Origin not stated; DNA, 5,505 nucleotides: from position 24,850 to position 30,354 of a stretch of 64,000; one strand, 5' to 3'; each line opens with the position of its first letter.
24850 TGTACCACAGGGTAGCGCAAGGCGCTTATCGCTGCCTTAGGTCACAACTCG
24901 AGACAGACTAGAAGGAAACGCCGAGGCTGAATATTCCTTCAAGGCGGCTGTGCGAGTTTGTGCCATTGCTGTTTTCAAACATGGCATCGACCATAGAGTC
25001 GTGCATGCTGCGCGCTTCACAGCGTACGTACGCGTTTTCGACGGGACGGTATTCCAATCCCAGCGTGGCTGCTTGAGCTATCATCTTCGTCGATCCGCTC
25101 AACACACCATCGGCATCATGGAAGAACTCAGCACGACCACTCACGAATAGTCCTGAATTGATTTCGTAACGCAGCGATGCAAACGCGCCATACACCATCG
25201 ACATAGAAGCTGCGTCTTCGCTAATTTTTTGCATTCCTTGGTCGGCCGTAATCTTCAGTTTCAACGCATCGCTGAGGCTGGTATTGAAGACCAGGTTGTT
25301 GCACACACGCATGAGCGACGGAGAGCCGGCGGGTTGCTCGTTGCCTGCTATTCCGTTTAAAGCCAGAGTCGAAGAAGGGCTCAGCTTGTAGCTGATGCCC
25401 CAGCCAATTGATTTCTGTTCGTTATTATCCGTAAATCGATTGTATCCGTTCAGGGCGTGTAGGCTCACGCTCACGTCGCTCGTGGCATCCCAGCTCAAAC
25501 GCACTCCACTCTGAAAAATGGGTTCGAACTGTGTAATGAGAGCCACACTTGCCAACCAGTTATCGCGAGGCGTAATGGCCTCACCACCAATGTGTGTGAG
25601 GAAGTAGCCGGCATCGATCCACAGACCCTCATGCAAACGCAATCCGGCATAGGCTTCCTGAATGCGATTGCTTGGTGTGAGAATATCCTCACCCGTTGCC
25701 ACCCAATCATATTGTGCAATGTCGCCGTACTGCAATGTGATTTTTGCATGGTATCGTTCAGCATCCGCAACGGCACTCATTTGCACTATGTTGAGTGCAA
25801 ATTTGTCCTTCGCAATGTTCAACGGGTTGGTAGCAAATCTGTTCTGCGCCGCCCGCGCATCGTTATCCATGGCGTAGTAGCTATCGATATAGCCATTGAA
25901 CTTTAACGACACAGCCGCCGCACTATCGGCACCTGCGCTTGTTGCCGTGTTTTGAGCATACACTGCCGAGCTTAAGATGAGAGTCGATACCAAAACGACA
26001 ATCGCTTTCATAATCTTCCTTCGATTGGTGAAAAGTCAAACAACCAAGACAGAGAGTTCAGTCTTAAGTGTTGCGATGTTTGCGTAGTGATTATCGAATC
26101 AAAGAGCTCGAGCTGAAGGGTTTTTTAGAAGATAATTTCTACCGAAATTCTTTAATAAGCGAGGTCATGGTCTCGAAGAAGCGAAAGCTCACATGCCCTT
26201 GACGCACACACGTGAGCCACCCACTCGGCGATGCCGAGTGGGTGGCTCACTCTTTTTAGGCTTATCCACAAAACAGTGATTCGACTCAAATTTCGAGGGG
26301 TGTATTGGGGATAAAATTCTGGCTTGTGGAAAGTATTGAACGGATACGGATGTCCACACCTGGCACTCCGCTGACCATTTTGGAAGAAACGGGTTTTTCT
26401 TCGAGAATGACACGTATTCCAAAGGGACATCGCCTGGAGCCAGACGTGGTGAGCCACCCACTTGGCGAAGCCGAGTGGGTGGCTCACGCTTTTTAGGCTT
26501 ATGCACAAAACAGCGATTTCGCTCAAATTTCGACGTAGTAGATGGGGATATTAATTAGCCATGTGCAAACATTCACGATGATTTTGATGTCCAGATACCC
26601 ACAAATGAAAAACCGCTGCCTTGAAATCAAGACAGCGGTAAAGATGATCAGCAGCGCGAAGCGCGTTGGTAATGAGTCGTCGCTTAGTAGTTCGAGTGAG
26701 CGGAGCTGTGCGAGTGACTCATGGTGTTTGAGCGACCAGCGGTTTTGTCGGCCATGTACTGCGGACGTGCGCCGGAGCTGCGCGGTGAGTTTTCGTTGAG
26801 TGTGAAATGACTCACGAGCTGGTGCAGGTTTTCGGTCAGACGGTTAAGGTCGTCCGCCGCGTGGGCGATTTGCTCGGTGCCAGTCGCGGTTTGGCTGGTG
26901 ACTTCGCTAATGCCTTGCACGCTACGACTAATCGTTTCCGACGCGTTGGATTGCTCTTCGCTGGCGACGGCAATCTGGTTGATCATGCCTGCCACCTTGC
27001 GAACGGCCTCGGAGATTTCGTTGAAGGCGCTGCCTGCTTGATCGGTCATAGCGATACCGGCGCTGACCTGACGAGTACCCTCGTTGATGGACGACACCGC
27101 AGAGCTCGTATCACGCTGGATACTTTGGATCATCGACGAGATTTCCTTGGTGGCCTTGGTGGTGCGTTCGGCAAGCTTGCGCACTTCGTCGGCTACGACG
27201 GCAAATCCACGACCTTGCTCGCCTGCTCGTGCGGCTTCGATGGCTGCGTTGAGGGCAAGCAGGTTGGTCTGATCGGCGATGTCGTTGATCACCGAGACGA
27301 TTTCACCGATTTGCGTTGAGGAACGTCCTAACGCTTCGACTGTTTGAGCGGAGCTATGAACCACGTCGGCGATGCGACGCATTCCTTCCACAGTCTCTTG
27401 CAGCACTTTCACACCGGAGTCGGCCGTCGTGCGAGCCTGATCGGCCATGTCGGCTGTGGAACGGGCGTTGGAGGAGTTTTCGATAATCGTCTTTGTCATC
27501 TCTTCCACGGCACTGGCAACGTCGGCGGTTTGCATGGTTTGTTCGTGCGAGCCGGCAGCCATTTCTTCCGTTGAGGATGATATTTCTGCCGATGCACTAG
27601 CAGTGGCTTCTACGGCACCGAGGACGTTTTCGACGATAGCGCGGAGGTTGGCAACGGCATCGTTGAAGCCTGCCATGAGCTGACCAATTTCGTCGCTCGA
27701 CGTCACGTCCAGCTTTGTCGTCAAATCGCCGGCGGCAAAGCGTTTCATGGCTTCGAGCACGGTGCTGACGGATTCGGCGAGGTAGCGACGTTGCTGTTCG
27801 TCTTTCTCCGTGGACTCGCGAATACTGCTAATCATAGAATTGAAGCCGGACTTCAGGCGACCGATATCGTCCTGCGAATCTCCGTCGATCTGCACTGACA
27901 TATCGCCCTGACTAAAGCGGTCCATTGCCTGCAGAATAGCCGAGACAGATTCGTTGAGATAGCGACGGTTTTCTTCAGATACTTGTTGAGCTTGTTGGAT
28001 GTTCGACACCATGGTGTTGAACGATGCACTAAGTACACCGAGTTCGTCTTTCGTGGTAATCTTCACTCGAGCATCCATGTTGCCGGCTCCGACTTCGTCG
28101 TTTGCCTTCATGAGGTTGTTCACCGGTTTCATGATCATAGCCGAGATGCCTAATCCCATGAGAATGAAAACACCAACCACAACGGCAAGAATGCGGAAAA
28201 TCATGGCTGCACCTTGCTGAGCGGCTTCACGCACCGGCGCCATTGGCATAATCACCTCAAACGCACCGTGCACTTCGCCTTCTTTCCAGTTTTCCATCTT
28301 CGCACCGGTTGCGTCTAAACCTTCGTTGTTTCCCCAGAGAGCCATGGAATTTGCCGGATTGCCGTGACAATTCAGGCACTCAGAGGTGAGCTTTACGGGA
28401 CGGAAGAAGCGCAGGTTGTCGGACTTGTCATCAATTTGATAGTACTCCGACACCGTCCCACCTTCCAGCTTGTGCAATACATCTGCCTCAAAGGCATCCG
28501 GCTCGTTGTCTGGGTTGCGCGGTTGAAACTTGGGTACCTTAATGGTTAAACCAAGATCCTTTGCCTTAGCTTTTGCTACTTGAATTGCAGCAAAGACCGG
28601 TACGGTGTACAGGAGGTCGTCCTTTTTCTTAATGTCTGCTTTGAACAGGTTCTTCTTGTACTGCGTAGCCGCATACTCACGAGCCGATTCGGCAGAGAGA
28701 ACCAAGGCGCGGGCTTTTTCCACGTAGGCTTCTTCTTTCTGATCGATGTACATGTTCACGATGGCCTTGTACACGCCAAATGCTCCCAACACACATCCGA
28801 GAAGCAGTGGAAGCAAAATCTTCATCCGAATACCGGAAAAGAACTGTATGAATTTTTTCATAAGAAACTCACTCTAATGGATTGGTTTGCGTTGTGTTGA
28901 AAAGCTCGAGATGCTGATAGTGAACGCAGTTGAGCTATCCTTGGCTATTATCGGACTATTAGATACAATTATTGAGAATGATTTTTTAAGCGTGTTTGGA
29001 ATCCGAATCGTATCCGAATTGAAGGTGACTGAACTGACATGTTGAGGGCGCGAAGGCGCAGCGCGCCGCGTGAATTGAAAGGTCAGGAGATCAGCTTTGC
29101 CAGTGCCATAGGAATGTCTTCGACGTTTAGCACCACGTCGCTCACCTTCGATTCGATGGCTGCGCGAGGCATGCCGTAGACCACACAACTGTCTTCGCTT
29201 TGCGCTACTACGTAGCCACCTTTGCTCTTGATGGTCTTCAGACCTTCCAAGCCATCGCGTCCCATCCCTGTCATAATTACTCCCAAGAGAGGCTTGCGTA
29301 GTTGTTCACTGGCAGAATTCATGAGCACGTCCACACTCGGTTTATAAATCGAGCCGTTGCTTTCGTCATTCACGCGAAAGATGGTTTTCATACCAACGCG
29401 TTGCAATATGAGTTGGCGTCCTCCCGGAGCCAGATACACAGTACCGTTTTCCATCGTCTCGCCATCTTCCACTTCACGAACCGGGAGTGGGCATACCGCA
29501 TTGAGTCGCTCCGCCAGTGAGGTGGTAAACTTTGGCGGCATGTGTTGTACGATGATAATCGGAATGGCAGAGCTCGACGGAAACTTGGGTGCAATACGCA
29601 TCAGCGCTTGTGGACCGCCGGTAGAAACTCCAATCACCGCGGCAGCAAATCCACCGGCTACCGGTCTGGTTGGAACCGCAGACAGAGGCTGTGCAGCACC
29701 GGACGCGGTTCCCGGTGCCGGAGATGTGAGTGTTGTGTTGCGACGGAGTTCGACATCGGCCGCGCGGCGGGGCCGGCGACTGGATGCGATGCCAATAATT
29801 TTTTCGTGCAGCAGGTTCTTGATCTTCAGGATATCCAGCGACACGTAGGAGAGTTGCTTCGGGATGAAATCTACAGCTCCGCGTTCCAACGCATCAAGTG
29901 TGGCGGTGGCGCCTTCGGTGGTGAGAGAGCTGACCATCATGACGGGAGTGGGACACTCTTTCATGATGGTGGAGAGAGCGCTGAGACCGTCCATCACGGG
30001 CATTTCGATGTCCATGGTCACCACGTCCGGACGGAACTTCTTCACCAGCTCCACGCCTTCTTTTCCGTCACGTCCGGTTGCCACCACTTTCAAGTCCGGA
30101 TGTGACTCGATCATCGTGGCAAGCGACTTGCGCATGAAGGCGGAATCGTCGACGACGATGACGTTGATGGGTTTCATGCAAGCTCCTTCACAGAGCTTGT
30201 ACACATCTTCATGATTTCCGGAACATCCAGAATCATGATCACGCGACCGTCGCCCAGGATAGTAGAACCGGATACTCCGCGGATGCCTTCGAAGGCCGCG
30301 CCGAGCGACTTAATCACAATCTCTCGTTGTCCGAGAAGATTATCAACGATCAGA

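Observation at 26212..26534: Twin 18-bp-arm hairpin elements in a 670-bp spacer, oriented as plus-strand terminators although both neighbours are minus-strand genes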

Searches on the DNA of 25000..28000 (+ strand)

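Call 5: search_rna_families(source=window, start=25000, end=28000, threshold=evalue, max_evalue=10)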
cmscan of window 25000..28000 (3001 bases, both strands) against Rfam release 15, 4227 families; matches with E-value up to 10: 8.
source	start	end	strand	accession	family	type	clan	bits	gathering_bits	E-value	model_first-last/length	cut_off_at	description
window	26209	26251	-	RF02024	mir-1180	Gene; miRNA;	-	20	49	6.4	1-68/68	no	mir-1180 microRNA precursor family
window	26083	26160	+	RF01283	snoU30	Gene; snRNA; snoRNA; CD-box;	CL00052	19.3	45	4.2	1-86/86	no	Small nucleolar RNA U30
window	26212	26263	-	RF00382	DnaX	Cis-reg; frameshift_element;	-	18.5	35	0.66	15-65/65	no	DnaX ribosomal frameshifting element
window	26212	26250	+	RF03732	mir-2057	Gene; miRNA;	-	18.2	100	4.1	13-59/72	no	mir-2057 microRNA precursor family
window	26212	26250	-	RF03732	mir-2057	Gene; miRNA;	-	17.8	100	5.3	13-59/72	no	mir-2057 microRNA precursor family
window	26210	26250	-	RF04130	MIR7996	Gene; miRNA;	-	17.6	119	7.5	1-190/190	no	MIR7996 microRNA precursor family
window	25388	25456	+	RF01642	ceN54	Gene; snRNA; snoRNA; CD-box;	-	16.8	60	3.8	1-68/68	no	Caenorhabditis snoRNA ceN54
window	26608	26641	-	RF04129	MIR4240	Gene; miRNA;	-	13.8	200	8.3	1-206/206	no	MIR4240 microRNA precursor family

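Call 74: search_dna_similar(query=window:26205-26335:+, collection=plasmids, mode=distant, max_evalue=0.1, max_rows=10)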
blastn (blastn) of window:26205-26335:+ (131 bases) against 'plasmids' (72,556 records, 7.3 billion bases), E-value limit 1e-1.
No match.

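Call 76: build_rna_model(alignment_id=A3)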
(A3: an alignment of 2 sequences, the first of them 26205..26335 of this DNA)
Model R1 built from alignment A3 (2 sequences, 131 columns); structure: RNAalifold consensus.
model positions 131; base pairs 32; branch points 2; effective number of sequences 1.03; information 0.591 bits per position. Calibrated on 0.2 Mb of random sequence (short: E-values are rough).
structure used (alignment columns):
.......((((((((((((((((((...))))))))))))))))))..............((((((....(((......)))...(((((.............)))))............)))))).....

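Call 77: search_with_rna_model(model_id=R1, sources=[window, L041, L042], max_evalue=10, filters=default)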
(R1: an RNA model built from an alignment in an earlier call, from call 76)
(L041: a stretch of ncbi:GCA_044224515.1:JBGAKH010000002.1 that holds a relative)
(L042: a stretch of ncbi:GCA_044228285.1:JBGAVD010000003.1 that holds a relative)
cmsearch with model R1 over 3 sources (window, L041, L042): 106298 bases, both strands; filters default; matches with E-value up to 10: 5.
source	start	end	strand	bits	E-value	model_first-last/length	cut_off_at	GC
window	26442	26572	+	156.1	1.2e-37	1-131/131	no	0.48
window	26205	26335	+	155.9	1.4e-37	1-131/131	no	0.49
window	26196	26257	-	46.3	8.6e-10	1-131/131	no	0.61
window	26414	26494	-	40.2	3e-08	1-131/131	no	0.59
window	10511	10572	+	11.6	0.52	1-131/131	no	0.42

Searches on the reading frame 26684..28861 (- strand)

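Call 10: search_protein_families(library=pfam, proteins=[window:26684-28861:-])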
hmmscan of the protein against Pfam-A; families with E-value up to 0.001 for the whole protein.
window:26684-28861:- (725 aa): 4 families
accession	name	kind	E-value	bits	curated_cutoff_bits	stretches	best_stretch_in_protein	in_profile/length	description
PF00015.26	MCPsignal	-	1.6e-53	181.5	34.6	1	470-655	1-172/172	Methyl-accepting chemotaxis protein (MCP) signalling domain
PF00672.30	HAMP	-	1.7e-31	108.7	25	3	240-290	3-53/53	HAMP domain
PF11845.13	Tll0287-like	-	8.1e-30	104.6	24.1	1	42-206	4-144/144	Tll0287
PF18947.5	HAMP_2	-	0.00022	21.5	24.3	0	309-348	27-66/67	HAMP domain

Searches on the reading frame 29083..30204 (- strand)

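Call 10: search_protein_families(library=pfam, proteins=[window:29083-30204:-])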
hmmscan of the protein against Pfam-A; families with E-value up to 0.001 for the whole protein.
window:29083-30204:- (373 aa): 2 families
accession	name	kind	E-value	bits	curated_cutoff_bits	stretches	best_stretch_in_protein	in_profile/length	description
PF01339.22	CheB_methylest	-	5.4e-64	215.5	24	1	190-367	2-173/174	CheB methylesterase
PF00072.30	Response_reg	-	2.5e-22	79.6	30.2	1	15-119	1-102/111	Response regulator receiver domain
